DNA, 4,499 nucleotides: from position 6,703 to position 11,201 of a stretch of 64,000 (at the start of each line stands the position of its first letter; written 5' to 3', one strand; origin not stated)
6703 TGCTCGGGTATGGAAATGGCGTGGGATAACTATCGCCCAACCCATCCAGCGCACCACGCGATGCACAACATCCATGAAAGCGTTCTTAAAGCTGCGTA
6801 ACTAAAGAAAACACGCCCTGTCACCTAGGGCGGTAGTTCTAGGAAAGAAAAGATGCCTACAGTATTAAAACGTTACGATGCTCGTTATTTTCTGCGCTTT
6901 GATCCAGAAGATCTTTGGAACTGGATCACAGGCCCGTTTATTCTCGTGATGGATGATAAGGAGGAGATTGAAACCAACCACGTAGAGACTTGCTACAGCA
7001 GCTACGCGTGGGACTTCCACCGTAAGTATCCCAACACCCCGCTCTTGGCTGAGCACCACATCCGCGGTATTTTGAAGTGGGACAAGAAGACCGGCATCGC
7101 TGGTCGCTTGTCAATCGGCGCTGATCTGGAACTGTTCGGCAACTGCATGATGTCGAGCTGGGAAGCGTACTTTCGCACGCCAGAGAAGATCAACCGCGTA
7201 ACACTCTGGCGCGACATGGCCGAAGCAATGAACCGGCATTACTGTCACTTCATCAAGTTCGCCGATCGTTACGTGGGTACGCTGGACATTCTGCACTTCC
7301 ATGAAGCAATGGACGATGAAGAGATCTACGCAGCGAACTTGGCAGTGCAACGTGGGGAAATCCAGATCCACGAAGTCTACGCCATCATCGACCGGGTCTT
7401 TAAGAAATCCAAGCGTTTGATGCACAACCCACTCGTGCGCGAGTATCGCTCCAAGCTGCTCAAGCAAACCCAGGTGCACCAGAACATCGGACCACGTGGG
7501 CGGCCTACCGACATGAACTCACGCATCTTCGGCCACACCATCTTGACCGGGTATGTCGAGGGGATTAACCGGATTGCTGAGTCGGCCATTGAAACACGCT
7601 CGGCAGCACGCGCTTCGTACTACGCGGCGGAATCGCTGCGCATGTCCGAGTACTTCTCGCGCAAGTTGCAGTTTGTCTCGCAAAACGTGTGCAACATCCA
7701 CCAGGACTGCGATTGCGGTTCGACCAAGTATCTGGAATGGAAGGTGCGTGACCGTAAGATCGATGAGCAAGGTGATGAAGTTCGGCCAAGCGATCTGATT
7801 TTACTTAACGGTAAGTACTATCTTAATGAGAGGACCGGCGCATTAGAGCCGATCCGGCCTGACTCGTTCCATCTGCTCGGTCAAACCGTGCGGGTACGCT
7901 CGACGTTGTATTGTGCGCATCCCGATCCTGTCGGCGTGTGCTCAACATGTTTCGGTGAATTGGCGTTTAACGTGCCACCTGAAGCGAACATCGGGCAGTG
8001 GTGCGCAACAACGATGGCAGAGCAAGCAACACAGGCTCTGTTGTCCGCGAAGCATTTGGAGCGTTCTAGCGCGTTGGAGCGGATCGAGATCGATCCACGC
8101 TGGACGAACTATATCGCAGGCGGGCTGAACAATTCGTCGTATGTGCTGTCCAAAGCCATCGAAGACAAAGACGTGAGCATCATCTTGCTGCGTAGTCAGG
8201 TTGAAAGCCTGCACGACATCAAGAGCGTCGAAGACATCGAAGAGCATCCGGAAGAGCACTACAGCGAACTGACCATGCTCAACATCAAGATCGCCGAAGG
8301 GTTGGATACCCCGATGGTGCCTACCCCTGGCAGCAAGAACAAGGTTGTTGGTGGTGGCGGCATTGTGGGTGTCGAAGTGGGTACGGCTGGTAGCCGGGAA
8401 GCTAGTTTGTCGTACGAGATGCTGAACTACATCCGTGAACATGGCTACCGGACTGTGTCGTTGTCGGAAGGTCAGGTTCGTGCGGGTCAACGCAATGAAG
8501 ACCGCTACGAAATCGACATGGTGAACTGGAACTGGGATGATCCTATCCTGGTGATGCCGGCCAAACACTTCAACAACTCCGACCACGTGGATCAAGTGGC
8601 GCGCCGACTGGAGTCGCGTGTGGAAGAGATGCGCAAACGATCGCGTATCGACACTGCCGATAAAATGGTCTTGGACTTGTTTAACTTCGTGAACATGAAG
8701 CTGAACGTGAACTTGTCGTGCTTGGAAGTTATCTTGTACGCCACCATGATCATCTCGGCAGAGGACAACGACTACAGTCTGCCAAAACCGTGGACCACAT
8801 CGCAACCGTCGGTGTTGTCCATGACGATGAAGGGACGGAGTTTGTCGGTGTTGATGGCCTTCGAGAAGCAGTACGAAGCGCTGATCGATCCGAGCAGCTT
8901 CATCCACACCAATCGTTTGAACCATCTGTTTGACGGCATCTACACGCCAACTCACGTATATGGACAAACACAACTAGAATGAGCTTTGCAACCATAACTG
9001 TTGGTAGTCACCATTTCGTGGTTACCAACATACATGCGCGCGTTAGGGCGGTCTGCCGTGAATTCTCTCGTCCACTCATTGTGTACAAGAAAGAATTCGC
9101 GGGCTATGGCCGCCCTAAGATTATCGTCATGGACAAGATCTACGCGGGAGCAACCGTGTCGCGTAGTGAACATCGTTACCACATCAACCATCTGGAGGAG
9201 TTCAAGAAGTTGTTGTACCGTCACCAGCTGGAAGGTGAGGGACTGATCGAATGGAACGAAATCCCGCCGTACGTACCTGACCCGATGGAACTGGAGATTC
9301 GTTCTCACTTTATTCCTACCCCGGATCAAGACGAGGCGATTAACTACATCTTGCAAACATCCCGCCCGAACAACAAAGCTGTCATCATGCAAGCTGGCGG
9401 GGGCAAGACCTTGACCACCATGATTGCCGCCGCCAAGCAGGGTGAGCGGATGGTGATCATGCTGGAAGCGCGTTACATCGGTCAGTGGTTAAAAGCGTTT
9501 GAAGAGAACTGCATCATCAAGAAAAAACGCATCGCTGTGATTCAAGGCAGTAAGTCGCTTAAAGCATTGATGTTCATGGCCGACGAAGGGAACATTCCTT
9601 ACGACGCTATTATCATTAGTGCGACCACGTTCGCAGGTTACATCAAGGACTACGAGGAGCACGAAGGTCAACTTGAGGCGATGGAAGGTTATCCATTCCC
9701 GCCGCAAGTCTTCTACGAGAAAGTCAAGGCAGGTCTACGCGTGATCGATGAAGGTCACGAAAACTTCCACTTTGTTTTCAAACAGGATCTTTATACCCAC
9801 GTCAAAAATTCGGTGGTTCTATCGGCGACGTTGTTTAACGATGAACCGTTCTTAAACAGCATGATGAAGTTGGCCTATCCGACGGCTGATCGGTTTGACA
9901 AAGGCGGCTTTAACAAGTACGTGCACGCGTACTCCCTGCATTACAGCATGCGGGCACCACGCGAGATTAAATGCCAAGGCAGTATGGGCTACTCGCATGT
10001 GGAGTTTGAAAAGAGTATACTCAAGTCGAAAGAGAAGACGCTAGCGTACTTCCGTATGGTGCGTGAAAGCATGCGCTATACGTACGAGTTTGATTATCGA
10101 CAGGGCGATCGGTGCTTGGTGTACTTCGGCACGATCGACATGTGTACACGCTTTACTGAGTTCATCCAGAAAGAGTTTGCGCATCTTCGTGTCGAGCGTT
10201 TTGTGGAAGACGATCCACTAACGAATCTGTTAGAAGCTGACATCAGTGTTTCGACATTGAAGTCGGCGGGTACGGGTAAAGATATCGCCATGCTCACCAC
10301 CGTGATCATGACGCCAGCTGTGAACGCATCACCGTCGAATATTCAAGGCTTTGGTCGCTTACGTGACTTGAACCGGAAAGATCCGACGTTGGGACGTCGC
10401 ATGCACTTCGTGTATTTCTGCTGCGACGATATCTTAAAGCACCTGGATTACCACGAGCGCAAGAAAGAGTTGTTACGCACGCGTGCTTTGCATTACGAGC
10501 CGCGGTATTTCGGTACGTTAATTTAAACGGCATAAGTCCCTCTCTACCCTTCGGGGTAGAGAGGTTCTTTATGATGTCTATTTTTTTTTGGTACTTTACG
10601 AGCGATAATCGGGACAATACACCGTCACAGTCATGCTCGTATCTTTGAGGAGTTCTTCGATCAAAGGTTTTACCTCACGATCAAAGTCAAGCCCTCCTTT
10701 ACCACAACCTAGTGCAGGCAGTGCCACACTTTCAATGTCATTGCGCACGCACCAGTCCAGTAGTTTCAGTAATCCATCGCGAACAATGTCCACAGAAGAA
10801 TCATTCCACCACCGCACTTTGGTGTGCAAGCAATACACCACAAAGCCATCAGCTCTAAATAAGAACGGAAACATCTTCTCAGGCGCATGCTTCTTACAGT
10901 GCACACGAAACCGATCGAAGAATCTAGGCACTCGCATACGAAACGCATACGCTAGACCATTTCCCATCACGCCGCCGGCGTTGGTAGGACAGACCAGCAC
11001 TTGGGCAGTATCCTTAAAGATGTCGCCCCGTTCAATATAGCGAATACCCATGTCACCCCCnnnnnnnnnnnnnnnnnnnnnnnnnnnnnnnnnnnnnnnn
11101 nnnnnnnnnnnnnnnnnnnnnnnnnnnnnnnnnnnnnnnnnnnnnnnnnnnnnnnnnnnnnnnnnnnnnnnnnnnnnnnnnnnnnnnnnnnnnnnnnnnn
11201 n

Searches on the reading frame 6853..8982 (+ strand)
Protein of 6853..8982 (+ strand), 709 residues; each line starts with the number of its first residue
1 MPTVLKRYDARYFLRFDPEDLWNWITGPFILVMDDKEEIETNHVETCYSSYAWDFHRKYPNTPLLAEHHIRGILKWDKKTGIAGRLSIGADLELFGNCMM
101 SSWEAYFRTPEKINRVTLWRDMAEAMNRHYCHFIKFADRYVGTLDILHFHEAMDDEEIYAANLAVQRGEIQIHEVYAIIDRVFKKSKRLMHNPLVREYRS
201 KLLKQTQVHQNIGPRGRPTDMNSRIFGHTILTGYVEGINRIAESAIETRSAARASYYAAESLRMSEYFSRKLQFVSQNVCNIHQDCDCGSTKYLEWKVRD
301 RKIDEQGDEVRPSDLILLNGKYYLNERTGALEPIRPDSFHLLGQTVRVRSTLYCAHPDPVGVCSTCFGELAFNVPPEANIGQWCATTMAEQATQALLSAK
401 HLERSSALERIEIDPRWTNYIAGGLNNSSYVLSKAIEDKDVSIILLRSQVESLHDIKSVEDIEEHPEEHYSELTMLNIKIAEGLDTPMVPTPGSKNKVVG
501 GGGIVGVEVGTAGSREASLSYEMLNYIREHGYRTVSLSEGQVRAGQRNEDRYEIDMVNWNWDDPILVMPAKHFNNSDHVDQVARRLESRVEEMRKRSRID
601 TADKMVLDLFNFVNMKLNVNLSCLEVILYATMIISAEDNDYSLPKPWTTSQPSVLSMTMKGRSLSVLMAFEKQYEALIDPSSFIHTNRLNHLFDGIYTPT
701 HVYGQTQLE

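Call 12: search_protein_families(library=phrogs, proteins=[window:6853-8982:+], max_evalue=0.00001)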
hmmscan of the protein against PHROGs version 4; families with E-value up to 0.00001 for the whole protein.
window:6853-8982:+ (709 aa): 1 family
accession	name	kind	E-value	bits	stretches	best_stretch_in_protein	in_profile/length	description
phrog_3015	-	DNA, RNA and nucleotide metabolism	2.2e-158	529.6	1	6-699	3-650/653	RNA polymerase beta subunit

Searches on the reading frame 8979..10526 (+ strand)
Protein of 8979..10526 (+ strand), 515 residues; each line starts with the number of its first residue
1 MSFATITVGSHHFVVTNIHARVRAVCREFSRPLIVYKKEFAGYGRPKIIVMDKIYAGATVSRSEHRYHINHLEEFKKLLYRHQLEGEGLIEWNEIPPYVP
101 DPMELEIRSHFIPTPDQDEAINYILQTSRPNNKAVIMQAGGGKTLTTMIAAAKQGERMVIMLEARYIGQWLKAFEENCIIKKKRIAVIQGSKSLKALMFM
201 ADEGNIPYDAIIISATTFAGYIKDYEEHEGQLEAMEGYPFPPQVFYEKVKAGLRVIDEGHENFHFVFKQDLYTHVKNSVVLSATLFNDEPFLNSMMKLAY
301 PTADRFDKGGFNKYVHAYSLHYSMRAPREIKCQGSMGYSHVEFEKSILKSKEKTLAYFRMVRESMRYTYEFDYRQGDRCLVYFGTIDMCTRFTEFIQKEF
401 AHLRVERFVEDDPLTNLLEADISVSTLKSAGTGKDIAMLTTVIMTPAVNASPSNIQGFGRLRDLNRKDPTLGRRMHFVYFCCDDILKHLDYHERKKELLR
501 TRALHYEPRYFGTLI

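Call 37: find_related_loci(query=window:8979-10526:+, collection=viral_contigs, flank=10000)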
Query window:8979-10526:+ (515 aa) in viral_contigs; peptide patterns used: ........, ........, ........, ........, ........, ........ (x = any residue, [..] = any of these).
2 stretches matched a pattern; 1 encode a relative of the query (tblastn E <= 1e-3); 1 distinct loci.
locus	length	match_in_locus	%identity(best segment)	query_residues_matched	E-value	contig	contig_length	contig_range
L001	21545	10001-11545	54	1-515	0e+0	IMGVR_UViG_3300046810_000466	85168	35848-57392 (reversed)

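Call 69: search_protein_families(library=phrogs, proteins=[window:8979-10526:+], max_evalue=0.00001)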
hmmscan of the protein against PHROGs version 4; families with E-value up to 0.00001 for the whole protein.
window:8979-10526:+ (515 aa): 2 families
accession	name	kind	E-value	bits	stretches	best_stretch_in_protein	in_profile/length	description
phrog_16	-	DNA, RNA and nucleotide metabolism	7.9e-21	75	1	86-488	249-603/986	DNA helicase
phrog_62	-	DNA, RNA and nucleotide metabolism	1e-07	30.8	1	72-258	674-816/1881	DNA helicase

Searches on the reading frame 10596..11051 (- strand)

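Call 69: search_protein_families(library=phrogs, proteins=[window:10596-11051:-], max_evalue=0.00001)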
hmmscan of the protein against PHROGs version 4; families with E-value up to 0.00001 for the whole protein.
window:10596-11051:- (151 aa): 2 families
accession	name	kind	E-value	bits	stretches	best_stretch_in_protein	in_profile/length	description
phrog_335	-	other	5.7e-27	95.9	1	3-147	55-203/422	phosphatase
phrog_30914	-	unknown function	5.7e-18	66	1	3-148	2-150/371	-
